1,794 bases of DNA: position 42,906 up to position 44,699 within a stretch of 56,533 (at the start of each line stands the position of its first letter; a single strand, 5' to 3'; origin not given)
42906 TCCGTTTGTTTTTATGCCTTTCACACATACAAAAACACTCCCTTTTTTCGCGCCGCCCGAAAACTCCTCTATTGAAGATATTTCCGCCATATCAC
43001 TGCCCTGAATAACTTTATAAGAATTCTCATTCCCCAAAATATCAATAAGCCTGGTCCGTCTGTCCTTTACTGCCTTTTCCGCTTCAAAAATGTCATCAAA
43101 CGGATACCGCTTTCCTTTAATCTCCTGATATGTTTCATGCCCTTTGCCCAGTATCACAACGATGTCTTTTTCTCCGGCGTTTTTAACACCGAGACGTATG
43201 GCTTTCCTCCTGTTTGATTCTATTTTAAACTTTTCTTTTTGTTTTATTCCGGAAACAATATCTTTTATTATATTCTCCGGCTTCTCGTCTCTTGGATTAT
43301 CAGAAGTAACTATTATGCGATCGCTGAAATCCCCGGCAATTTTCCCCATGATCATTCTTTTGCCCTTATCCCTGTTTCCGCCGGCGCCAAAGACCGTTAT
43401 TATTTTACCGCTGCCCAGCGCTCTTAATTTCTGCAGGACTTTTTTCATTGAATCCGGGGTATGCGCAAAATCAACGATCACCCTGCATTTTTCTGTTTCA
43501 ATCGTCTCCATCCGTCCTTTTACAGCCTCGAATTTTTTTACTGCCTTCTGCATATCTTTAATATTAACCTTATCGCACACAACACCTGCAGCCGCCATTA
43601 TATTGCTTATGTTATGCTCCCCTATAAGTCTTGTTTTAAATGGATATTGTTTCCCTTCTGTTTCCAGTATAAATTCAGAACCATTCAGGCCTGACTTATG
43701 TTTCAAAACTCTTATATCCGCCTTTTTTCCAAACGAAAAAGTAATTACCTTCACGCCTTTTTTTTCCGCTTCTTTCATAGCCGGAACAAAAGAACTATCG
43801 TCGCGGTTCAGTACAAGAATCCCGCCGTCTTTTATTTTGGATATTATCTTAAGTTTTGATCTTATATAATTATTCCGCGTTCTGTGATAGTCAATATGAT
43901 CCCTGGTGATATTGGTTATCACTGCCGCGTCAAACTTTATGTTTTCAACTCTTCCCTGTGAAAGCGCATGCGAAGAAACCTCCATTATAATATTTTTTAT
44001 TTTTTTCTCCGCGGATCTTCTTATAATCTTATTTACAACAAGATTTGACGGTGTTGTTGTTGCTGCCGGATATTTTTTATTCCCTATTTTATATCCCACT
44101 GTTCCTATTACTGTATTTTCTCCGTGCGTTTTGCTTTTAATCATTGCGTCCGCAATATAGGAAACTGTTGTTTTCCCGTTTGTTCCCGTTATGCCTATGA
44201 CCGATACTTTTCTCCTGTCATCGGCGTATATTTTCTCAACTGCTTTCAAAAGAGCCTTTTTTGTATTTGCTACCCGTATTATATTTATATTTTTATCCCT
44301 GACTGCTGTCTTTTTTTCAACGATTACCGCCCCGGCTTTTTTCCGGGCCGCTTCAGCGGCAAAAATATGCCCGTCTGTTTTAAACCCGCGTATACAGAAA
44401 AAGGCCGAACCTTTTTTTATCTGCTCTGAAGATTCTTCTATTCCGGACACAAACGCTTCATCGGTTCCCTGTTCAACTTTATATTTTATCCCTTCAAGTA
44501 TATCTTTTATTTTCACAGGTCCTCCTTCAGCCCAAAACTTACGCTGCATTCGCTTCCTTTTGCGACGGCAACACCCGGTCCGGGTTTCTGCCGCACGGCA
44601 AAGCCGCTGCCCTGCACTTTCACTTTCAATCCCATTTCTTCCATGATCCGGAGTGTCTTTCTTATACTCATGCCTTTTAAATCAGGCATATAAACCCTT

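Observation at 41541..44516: Tandem MurE-MurE fusion in the core dcw cluster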

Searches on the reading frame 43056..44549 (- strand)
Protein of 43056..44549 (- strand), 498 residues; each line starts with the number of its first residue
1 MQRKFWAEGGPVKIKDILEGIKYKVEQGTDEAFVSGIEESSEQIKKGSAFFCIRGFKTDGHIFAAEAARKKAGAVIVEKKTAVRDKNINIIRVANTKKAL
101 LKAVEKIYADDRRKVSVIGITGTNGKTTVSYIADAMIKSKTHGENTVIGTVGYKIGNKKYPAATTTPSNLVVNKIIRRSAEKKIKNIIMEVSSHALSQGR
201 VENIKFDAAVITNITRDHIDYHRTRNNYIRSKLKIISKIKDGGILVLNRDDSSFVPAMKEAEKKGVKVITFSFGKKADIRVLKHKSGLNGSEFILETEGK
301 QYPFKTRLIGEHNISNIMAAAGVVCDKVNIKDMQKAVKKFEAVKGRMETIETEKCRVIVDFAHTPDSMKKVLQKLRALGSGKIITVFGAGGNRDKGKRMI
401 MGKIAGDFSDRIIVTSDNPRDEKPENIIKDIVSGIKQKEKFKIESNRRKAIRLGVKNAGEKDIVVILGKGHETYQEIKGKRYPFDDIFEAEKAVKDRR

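Call 4: search_protein_families(library=ncbifam, proteins=[window:43056-44516:-])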
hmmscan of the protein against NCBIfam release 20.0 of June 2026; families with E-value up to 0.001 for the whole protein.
window:43056-44516:- (487 aa): 27 families (the best 25 are shown)
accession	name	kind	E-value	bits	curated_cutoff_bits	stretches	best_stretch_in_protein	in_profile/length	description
NF001126.0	PRK00139.1-4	equivalog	4.5e-152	507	373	1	1-485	1-484/486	UDP-N-acetylmuramoyl-L-alanyl-D-glutamate--2,6-diaminopimelate ligase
TIGR01085.1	murE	subfamily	3.5e-142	474.6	257.3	1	23-482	4-470/472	UDP-N-acetylmuramyl-tripeptide synthetase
NF008896.0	PRK11929.1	equivalog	3.8e-140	468.5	1023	1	23-485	29-500/965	bifunctional UDP-N-acetylmuramoyl-L-alanyl-D-glutamate--2,6-diaminopimelate ligase MurE/UDP-N-acetylmuramoyl-tripeptide--D-alanyl-D-alanine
NF001124.0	PRK00139.1-2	equivalog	3.7e-135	451.5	476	1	15-485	20-494/500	UDP-N-acetylmuramoyl-L-alanyl-D-glutamate--2,6-diaminopimelate ligase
NF001123.0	PRK00139.1-1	equivalog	8e-115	384.3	586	1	19-482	16-488/493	UDP-N-acetylmuramoyl-L-alanyl-D-glutamate--2,6-diaminopimelate ligase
NF010628.0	PRK14022.1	equivalog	3.5e-84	283.3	536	1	19-479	31-476/483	UDP-N-acetylmuramoyl-L-alanyl-D-glutamate--L-lysine ligase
NF001130.0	PRK00139.2-4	equivalog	9.8e-65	219.2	715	1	16-475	24-502/516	UDP-N-acetylmuramoyl-L-alanyl-D-glutamate--2,6-diaminopimelate ligase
NF001129.0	PRK00139.2-3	equivalog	4.6e-53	180.5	762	1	18-474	37-505/517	UDP-N-acetylmuramoyl-L-alanyl-D-glutamate--2,6-diaminopimelate ligase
NF001127.0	PRK00139.2-1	equivalog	3.9e-43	147.9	997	1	20-483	28-511/520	UDP-N-acetylmuramoyl-L-alanyl-D-glutamate--2,6-diaminopimelate ligase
TIGR01143.1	murF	subfamily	1.8e-42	145.8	288.6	1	30-455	3-403/418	UDP-N-acetylmuramoyl-tripeptide--D-alanyl-D-alanine ligase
TIGR02068.2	cya_phycin_syn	equivalog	8.6e-38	129.9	850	1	92-461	466-852/862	cyanophycin synthetase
NF001131.0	PRK00139.2-5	equivalog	9.5e-35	120.3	1000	1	78-473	83-472/483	UDP-N-acetylmuramoyl-L-alanyl-D-glutamate--2,6-diaminopimelate ligase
NF053645.1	pMurC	equivalog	3.9e-33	114.9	560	2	278-464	296-489/492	pseudomurein biosynthesis peptide ligase pMurC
NF010623.0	PRK14016.1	subfamily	3.2e-31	108.3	877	1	93-460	468-853/871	cyanophycin synthetase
TIGR01082.1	murC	equivalog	7.4e-29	101.1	335.1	1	61-376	59-352/449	UDP-N-acetylmuramate--L-alanine ligase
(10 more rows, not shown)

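Call 11: search_solved_structures(query=window:43056-44549:-, show_alignments=4)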
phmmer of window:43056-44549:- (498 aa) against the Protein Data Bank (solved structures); distinct sequences matched with E-value up to 0.001: 41.
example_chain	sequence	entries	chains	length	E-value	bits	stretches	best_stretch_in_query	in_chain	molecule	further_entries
4bub_A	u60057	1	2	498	9.8e-88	298.2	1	32-497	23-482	UDP-N-ACETYLMURAMOYL-L-ALANYL-D-GLUTAMATE--LD-LYSINE LIGASE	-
8w9z_N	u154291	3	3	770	2e-86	293.9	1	29-494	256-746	UDP-N-acetylmuramoyl-L-alanyl-D-glutamate--2, 6-diaminopimelate ligase-like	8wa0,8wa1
8f5d_A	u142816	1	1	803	1.4e-73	251.6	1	39-487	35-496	Multifunctional fusion protein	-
8g6p_A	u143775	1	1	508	3.2e-69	237.2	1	31-493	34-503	UDP-N-acetylmuramoyl-L-alanyl-D-glutamate--2,6-diaminopimelate ligase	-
7b6o_A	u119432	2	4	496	8.3e-66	225.9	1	45-486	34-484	UDP-N-acetylmuramoyl-L-alanyl-D-glutamate-2,6-diaminopimelate ligase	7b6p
7b53_A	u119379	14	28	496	3.3e-65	224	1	45-486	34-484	UDP-N-acetylmuramoyl-L-alanyl-D-glutamate--2,6-diaminopimelate ligase | UDP-N-acetylmuramoyl-L-alanyl-D-glutamate-2,6-diaminopimelate ligase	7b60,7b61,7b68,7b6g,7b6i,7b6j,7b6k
1e8c_A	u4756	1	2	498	3.3e-65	224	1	45-486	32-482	UDP-N-ACETYLMURAMOYLALANYL-D-GLUTAMATE--2,6-DIAMINOPIMELATE LIGASE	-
7d27_A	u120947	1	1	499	5e-65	223.4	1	39-494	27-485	UDP-N-acetylmuramoyl-L-alanyl-D-glutamate--2,6-diaminopimelate ligase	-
2wtz_A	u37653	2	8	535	1e-64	222.3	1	29-494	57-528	UDP-N-ACETYLMURAMOYL-L-ALANYL-D-GLUTAMATE--2,6-DIAMINOPIMELATE LIGASE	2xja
8qma_O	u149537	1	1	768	6.5e-64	219.7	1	31-493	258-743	PAP11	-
8r5o_Q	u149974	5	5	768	9.2e-64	219.2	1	31-493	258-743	PAP11 | PAP11, MurE-like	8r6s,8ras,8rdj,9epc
4c12_A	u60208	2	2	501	2.7e-61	211.1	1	19-494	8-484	UDP-N-ACETYLMURAMOYL-L-ALANYL-D-GLUTAMATE--L-LYSINE LIGASE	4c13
8xzv_J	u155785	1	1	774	8.7e-60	206.1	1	28-494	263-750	MurE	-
4cvk_A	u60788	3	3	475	9.3e-19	70.8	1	30-392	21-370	UDP-N-acetylmuramoyl-tripeptide--D-alanyl-D-alanine ligase | UDP-N-ACETYLMURAMOYL-TRIPEPTIDE--D-ALANYL-D- ALANINE LIGASE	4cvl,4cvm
3zl8_A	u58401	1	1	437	1.1e-15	60.7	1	40-390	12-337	UDP-N-ACETYLMURAMOYL-TRIPEPTIDE--D-ALANYL-D-ALANINE LIGASE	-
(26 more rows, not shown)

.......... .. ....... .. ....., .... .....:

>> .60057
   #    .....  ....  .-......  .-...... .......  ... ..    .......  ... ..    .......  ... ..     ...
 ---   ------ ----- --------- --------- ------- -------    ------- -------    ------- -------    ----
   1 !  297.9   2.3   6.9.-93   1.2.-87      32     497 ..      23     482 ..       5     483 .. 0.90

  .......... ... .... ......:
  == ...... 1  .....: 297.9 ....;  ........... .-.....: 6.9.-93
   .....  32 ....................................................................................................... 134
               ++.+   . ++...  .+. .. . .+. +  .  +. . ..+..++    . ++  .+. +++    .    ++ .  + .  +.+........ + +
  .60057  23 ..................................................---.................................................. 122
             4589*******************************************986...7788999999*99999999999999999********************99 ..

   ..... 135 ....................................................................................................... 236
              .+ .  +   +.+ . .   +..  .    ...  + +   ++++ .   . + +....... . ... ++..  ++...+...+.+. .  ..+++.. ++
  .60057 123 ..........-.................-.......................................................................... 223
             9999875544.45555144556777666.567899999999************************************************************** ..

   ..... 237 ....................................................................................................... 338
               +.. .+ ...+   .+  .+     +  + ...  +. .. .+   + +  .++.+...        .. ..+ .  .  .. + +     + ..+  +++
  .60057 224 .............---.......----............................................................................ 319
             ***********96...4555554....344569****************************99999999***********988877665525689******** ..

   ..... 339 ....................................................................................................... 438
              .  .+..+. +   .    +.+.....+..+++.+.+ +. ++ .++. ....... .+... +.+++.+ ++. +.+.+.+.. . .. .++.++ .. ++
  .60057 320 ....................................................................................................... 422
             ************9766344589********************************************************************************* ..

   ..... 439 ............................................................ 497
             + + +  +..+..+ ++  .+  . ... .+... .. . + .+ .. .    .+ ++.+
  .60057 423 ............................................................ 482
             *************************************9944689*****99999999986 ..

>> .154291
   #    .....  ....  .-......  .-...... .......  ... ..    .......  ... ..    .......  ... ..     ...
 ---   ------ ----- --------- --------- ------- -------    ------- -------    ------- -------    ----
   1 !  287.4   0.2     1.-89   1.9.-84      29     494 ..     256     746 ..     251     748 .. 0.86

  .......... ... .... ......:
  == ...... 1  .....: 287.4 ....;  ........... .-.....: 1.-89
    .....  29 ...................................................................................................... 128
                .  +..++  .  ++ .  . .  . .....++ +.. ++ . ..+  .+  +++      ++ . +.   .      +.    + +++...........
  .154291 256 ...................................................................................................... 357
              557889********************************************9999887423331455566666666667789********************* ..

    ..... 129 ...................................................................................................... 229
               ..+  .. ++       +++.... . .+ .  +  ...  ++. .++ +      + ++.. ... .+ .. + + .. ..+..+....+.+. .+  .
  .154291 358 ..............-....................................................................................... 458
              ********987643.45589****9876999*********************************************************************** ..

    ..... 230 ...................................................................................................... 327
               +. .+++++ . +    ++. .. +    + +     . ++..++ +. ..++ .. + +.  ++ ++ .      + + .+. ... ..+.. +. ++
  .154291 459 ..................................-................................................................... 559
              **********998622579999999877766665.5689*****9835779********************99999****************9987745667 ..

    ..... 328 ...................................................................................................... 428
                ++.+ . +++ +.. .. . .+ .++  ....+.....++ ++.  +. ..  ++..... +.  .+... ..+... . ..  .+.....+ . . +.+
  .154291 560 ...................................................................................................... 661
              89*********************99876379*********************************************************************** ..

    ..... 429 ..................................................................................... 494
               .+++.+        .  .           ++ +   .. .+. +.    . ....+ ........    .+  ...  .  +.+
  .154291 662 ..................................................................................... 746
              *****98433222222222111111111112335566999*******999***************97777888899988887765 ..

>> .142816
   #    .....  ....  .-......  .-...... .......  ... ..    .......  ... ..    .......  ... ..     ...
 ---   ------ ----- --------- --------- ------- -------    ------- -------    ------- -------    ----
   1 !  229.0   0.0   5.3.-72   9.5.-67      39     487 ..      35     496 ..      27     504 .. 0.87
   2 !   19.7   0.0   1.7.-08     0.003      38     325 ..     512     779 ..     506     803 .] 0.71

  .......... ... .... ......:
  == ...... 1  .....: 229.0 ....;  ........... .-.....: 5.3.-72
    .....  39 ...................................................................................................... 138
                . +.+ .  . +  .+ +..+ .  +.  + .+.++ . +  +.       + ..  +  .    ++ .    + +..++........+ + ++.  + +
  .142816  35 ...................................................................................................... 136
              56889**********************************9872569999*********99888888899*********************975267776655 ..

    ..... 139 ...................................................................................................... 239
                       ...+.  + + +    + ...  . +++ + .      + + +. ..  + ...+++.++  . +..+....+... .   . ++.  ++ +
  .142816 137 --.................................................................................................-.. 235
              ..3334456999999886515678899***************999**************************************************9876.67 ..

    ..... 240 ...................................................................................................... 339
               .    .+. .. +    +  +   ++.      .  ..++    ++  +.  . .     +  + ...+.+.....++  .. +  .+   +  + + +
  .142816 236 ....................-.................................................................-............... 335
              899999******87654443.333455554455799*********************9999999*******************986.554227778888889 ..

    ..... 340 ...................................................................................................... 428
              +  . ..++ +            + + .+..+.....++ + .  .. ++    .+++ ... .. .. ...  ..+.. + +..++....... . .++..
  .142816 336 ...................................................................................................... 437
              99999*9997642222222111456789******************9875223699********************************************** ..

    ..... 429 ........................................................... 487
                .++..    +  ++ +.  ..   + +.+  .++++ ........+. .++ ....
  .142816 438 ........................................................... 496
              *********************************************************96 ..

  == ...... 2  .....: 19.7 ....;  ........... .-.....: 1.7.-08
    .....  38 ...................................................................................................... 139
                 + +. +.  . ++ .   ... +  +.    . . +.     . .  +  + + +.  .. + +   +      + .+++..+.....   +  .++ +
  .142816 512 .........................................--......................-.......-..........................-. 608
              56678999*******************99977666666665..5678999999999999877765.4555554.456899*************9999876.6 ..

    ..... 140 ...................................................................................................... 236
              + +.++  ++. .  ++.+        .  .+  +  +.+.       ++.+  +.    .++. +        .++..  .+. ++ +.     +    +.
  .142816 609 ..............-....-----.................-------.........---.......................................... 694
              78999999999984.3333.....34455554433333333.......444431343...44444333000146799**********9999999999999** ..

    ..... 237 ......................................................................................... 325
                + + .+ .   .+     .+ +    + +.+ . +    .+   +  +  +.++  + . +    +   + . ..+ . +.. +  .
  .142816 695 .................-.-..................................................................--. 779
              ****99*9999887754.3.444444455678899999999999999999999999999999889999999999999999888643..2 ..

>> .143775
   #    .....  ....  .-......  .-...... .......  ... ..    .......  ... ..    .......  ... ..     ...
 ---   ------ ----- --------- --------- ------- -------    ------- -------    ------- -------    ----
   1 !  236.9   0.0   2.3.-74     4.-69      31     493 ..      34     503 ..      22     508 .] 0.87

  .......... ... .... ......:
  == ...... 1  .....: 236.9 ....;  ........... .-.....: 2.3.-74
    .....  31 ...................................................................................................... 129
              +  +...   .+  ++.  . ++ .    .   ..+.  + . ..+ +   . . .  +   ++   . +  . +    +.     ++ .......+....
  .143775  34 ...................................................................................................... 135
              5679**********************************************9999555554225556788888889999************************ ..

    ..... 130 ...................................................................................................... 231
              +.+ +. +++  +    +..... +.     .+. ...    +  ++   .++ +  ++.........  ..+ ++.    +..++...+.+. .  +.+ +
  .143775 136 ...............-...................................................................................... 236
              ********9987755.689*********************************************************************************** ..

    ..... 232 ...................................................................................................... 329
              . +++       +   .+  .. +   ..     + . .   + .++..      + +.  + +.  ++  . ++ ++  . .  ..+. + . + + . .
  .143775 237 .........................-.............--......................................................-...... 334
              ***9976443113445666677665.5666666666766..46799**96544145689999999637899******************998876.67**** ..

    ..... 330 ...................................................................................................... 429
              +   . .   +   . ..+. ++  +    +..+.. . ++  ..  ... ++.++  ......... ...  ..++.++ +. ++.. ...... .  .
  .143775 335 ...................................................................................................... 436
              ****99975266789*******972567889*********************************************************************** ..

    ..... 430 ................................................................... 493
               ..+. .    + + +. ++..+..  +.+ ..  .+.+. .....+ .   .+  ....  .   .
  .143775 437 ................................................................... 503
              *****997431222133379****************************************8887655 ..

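Call 16: find_homologous_proteins(query=window:43056-44549:-)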
Query window:43056-44549:- (498 aa): 8000 proteins with E <= 0.001 among 8000 candidates; the best 120 are listed.
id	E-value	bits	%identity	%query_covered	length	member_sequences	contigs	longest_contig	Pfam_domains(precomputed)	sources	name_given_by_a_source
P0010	1.4e-187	642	48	98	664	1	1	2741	PF02875.27,PF08245.19,PF01225.31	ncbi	-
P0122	1.0e-186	639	61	97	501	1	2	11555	PF02875.27,PF08245.19,PF01225.31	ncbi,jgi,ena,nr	ncbi:MAG TPA: UDP-N-acetylmuramoyl-L-alanyl-D-glutamate--2,6-diaminopimelate ligase [Firmicutes bact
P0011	1.6e-171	589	48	94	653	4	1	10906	PF02875.27,PF08245.19,PF01225.31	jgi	jgi:UDP-N-acetylmuramoyl-L-alanyl-D-glutamate--2,6-diaminopimelate ligase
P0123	1.3e-137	478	52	91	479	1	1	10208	PF02875.27,PF08245.19,PF01225.31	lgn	-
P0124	1.4e-137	477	51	93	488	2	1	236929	PF02875.27,PF08245.19,PF01225.31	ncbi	-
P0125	3.7e-136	473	51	95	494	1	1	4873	PF02875.27,PF08245.19,PF01225.31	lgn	-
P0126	7.8e-135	468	49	98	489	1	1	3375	PF02875.27,PF08245.19,PF01225.31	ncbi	-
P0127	5.8e-134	466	50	98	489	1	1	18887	PF02875.27,PF08245.19,PF01225.31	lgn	-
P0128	8.4e-134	465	49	97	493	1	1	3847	PF02875.27,PF08245.19,PF01225.31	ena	-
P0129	1.2e-133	464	51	91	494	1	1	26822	PF02875.27,PF08245.19,PF01225.31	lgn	-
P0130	2.1e-133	464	51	91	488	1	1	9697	PF02875.27,PF08245.19,PF01225.31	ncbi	-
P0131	8.6e-133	462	50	91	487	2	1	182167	PF02875.27,PF08245.19,PF01225.31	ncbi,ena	-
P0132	8.8e-133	462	48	93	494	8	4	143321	PF02875.27,PF08245.19,PF01225.31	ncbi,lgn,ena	ncbi:MAG: UDP-N-acetylmuramoyl-L-alanyl-D-glutamate--2,6-diaminopimelate ligase [bacterium]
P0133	3.7e-132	460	47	98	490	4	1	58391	PF02875.27,PF08245.19,PF01225.31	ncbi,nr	ncbi:MAG: UDP-N-acetylmuramoyl-L-alanyl-D-glutamate--2,6-diaminopimelate ligase [Candidatus Goldbact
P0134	6.3e-132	459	50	95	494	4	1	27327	PF02875.27,PF08245.19,PF01225.31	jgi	-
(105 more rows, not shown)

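Call 17: find_encoding_contigs(protein=P0122, flank=6000, max_places=2)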
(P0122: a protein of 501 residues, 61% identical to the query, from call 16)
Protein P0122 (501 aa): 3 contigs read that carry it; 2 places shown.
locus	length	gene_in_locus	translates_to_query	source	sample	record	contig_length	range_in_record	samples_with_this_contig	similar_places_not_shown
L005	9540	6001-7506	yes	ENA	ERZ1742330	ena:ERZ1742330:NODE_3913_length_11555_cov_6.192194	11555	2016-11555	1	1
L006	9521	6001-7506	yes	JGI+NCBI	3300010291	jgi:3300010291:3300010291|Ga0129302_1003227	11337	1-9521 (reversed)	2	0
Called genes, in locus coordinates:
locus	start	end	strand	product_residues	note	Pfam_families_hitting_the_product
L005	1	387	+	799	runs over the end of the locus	?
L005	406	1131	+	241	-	PF00588:SpoU_methylase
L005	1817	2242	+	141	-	PF02381:MraZ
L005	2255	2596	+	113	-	PF01740:STAS, PF13466:STAS_2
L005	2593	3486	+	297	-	PF01795:Methyltransf_5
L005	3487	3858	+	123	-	PF04977:DivIC (weak)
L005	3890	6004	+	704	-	PF03717:PBP_dimer, PF21922:PBP_dimer_2 (faint), PF00905:Transpeptidase, PF03793:PASTA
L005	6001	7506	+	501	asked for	PF01225:Mur_ligase (weak), PF08245:Mur_ligase_M, PF02875:Mur_ligase_C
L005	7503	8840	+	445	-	PF01225:Mur_ligase, PF08245:Mur_ligase_M, PF02875:Mur_ligase_C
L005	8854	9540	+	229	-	?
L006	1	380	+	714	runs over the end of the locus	PF16586:DUF5060, PF00150:Cellulase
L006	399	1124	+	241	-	PF00588:SpoU_methylase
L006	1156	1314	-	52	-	-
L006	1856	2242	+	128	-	PF02381:MraZ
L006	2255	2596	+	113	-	PF01740:STAS, PF13466:STAS_2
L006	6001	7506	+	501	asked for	PF01225:Mur_ligase (weak), PF08245:Mur_ligase_M, PF02875:Mur_ligase_C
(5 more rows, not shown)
